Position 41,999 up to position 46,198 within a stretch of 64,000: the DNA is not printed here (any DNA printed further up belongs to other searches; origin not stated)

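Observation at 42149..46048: Single 1299-aa polypeptide fusing an LsrK-like FGGY kinase, a D-2-hydroxyacid dehydrogenase, an SCP2 domain and a class II aldolase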

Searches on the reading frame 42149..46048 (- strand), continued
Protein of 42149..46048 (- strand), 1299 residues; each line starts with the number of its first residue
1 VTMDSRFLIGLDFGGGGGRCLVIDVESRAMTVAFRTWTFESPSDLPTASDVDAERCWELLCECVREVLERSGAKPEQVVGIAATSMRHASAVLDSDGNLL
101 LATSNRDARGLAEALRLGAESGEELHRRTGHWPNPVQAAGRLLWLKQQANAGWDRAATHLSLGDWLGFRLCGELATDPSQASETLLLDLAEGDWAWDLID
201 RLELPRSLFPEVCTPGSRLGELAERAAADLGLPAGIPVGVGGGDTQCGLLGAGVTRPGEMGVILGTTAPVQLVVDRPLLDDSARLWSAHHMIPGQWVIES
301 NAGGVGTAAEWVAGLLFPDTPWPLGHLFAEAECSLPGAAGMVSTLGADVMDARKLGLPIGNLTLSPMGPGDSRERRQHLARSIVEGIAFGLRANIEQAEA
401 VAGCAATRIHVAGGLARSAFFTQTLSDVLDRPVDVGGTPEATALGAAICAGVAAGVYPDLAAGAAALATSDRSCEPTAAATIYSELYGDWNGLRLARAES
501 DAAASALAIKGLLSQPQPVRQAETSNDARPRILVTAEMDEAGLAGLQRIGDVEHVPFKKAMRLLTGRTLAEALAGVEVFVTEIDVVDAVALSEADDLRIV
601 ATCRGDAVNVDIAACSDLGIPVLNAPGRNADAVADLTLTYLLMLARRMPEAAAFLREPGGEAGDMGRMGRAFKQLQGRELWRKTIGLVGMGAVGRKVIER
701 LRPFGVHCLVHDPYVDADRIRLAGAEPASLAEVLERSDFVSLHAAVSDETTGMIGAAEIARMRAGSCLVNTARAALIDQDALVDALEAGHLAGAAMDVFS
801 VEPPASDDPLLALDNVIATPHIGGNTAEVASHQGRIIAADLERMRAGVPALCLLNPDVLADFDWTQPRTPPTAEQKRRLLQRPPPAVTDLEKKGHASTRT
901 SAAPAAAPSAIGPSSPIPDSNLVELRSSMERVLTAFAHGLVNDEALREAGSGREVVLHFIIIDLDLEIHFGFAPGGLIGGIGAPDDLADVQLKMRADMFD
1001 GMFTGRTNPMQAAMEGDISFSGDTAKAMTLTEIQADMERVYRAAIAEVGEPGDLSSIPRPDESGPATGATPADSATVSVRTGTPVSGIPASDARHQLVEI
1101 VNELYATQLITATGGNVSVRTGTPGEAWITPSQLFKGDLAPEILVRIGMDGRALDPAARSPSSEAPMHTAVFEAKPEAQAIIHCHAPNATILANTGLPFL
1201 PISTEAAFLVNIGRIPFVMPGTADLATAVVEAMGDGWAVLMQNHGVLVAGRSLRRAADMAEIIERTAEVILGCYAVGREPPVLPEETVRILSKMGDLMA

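Call 41: find_homologous_proteins(query=L070:9998-13888:+, max_evalue=1e-50)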
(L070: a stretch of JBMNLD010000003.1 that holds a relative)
Query L070:9998-13888:+ (1296 aa): 46 proteins with E <= 1e-50 among 8000 candidates.
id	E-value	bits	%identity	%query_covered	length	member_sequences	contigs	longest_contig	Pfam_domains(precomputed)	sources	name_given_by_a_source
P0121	0.0e+0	2878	100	100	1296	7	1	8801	PF00370.28,PF00596.28,PF02782.23,PF00389.37,PF02826.26,PF02036.23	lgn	-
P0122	0.0e+0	2040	63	80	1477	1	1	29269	PF00370.28,PF14864.12,PF00596.28,PF02782.23,PF00389.37,PF02826.26,PF02036.23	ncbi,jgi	jgi:autoinducer 2 (AI-2) kinase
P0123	0.0e+0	1971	62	80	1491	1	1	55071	PF00370.28,PF14864.12,PF00596.28,PF02782.23,PF00389.37,PF02826.26,PF02036.23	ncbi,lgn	-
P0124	0.0e+0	1954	62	80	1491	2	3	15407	PF00370.28,PF14864.12,PF00596.28,PF02782.23,PF00389.37,PF02826.26,PF02036.23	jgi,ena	-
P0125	0.0e+0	1951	61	80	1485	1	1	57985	PF00370.28,PF14864.12,PF00596.28,PF02782.23,PF00389.37,PF02826.26,PF02036.23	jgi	jgi:L-ribulose-5-phosphate 4-epimerase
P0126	0.0e+0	1915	59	80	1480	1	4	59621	PF00370.28,PF14864.12,PF00596.28,PF02782.23,PF00389.37,PF02826.26,PF02036.23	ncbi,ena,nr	ncbi:MAG: hypothetical protein GX345_07765 [Clostridiales bacterium]|nr:hypothetical protein [Clostr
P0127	0.0e+0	1899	60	80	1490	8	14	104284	PF00370.28,PF14864.12,PF00596.28,PF02782.23,PF00389.37,PF02826.26,PF02036.23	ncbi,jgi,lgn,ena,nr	ncbi:MAG TPA: NAD(P)-dependent oxidoreductase [Clostridiales bacterium]|nr:NAD(P)-dependent oxidored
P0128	0.0e+0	1884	59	81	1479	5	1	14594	PF00370.28,PF14864.12,PF00596.28,PF02782.23,PF00389.37,PF02826.26,PF02036.23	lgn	-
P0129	0.0e+0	1873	61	80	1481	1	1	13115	PF00370.28,PF14864.12,PF00596.28,PF02782.23,PF00389.37,PF02826.26,PF02036.23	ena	-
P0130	0.0e+0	1848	59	80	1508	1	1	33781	PF00370.28,PF14864.12,PF00596.28,PF02782.23,PF00389.37,PF02826.26,PF02036.23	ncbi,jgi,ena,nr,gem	ncbi:MAG: FGGY family carbohydrate kinase [Oscillospiraceae bacterium]|nr:FGGY family carbohydrate k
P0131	0.0e+0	1838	60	80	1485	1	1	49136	PF01869.27,PF00370.28,PF14864.12,PF00596.28,PF02782.23,PF00389.37,PF02826.26,PF02036.23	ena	-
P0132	0.0e+0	1837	59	80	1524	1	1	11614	PF00370.28,PF14864.12,PF00596.28,PF02782.23,PF00389.37,PF02826.26,PF02036.23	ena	-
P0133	0.0e+0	1819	60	80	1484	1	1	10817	PF01869.27,PF00370.28,PF14864.12,PF00596.28,PF02782.23,PF00389.37,PF02826.26,PF02036.23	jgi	-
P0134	0.0e+0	1771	60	80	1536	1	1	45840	PF00370.28,PF14864.12,PF00596.28,PF02782.23,PF00389.37,PF02826.26,PF02036.23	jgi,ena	-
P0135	0.0e+0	1740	62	99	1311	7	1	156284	PF00370.28,PF00596.28,PF02782.23,PF00389.37,PF02826.26,PF02036.23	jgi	jgi:L-ribulose-5-phosphate 4-epimerase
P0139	0.0e+0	1216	42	77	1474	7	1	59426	PF00370.28,PF14864.12,PF00596.28,PF02782.23,PF00389.37,PF02826.26,PF02036.23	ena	-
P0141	0.0e+0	1191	41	81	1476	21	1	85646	PF00370.28,PF14864.12,PF00596.28,PF02782.23,PF00389.37,PF02826.26,PF02036.23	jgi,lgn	-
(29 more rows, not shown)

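Call 42: find_encoding_contigs(protein=P0127, flank=10000, max_places=3)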
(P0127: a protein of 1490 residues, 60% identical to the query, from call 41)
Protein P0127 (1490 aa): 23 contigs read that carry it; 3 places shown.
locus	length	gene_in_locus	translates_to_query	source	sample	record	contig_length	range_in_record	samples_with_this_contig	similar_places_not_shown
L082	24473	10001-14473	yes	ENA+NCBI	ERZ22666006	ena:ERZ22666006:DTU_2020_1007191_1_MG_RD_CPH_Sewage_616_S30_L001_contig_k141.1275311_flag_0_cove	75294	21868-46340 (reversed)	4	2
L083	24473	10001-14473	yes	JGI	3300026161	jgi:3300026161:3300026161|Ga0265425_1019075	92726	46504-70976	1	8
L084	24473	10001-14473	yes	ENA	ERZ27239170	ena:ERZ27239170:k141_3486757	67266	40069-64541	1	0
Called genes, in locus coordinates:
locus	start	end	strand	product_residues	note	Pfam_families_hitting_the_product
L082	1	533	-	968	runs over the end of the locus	PF00932:LTD, PF13290:CHB_HEX_C_1, PF13287:Fn3_assoc, PF08757:CotH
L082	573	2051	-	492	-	PF00150:Cellulase, PF18564:Glyco_hydro_5_C (weak)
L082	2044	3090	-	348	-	-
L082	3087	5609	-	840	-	PF13347:MFS_2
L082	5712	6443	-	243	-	PF00753:Lactamase_B, PF12706:Lactamase_B_2 (weak)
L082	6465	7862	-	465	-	PF01839:FG-GAP (faint), PF13517:FG-GAP_3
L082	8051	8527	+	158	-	PF22381:Staph_reg_Sar_Rot, PF01978:TrmB (weak), PF01047:MarR, PF12802:MarR_2, PF13412:HTH_24 (weak), PF13463:HTH_27, PF01022:HTH_5 (weak)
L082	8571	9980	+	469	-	PF13347:MFS_2, PF07690:MFS_1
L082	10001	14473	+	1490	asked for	PF00370:FGGY_N, PF02782:FGGY_C, PF00389:2-Hacid_dh, PF02826:2-Hacid_dh_C, PF02036:SCP2, PF14864:Alkyl_sulf_C (faint), PF02036:SCP2, PF00596:Aldolase_II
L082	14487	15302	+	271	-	PF00106:adh_short, PF01370:Epimerase (weak), PF08659:KR (weak), PF13561:adh_short_C2, PF23441:SDR (faint)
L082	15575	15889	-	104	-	PF01035:DNA_binding_1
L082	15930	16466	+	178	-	PF02834:LigT_PEase, PF13563:2_5_RNA_ligase2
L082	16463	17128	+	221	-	PF00702:Hydrolase, PF12710:HAD, PF13419:HAD_2, PF13242:Hydrolase_like (weak)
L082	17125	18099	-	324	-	PF00389:2-Hacid_dh, PF02826:2-Hacid_dh_C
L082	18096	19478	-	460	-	PF01734:Patatin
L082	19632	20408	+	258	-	PF09335:VTT_dom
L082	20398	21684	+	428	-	PF10509:GalKase_gal_bdg, PF00288:GHMP_kinases_N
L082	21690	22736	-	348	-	PF03816:LytR_cpsA_psr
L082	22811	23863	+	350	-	PF05343:Peptidase_M42, PF01546:Peptidase_M20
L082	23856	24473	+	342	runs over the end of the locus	PF05343:Peptidase_M42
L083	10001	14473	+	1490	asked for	PF00370:FGGY_N, PF02782:FGGY_C, PF00389:2-Hacid_dh, PF02826:2-Hacid_dh_C, PF02036:SCP2, PF14864:Alkyl_sulf_C (faint), PF02036:SCP2, PF00596:Aldolase_II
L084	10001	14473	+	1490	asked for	PF00370:FGGY_N, PF02782:FGGY_C, PF00389:2-Hacid_dh, PF02826:2-Hacid_dh_C, PF02036:SCP2, PF14864:Alkyl_sulf_C (faint), PF02036:SCP2, PF00596:Aldolase_II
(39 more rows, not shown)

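Call 43: find_encoding_contigs(protein=P0135, flank=10000, max_places=2)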
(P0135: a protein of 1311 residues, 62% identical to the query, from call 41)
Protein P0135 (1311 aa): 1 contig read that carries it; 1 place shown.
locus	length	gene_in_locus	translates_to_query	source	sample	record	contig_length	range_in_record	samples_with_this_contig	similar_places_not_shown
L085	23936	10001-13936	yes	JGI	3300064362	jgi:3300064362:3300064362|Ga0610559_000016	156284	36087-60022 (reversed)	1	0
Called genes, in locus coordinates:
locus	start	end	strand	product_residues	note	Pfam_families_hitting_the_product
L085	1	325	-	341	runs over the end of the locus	PF01408:GFO_IDH_MocA, PF02894:GFO_IDH_MocA_C, PF22725:GFO_IDH_MocA_C3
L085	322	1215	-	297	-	PF01261:AP_endonuc_2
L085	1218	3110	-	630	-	PF02776:TPP_enzyme_N, PF00205:TPP_enzyme_M, PF02775:TPP_enzyme_C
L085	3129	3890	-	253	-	PF04962:KduI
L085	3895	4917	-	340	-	PF00294:PfkB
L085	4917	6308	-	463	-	PF13347:MFS_2, PF07690:MFS_1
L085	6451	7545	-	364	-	PF01370:Epimerase (weak), PF13460:NAD_binding_10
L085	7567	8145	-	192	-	PF00440:TetR_N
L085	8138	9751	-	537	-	PF00106:adh_short (faint), PF01073:3Beta_HSD, PF01370:Epimerase, PF02719:Polysacc_synt_2, PF07993:NAD_binding_4 (weak), PF13460:NAD_binding_10, PF16363:GDP_Man_Dehyd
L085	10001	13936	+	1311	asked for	PF00370:FGGY_N, PF02782:FGGY_C, PF00389:2-Hacid_dh, PF02826:2-Hacid_dh_C, PF02036:SCP2, PF00596:Aldolase_II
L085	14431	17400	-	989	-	PF02837:Glyco_hydro_2_N, PF22666:Glyco_hydro_2_N2 (faint), PF02836:Glyco_hydro_2_C, PF02929:Bgal_small_N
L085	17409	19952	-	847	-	PF02687:FtsX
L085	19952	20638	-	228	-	PF00005:ABC_tran, PF13304:AAA_21 (faint)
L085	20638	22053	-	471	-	-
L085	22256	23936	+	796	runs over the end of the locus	PF00133:tRNA-synt_1, PF01406:tRNA-synt_1e (faint), PF09334:tRNA-synt_1g, PF13603:tRNA-synt_1_2, PF00133:tRNA-synt_1, PF09334:tRNA-synt_1g (weak), PF08264:Anticodon_1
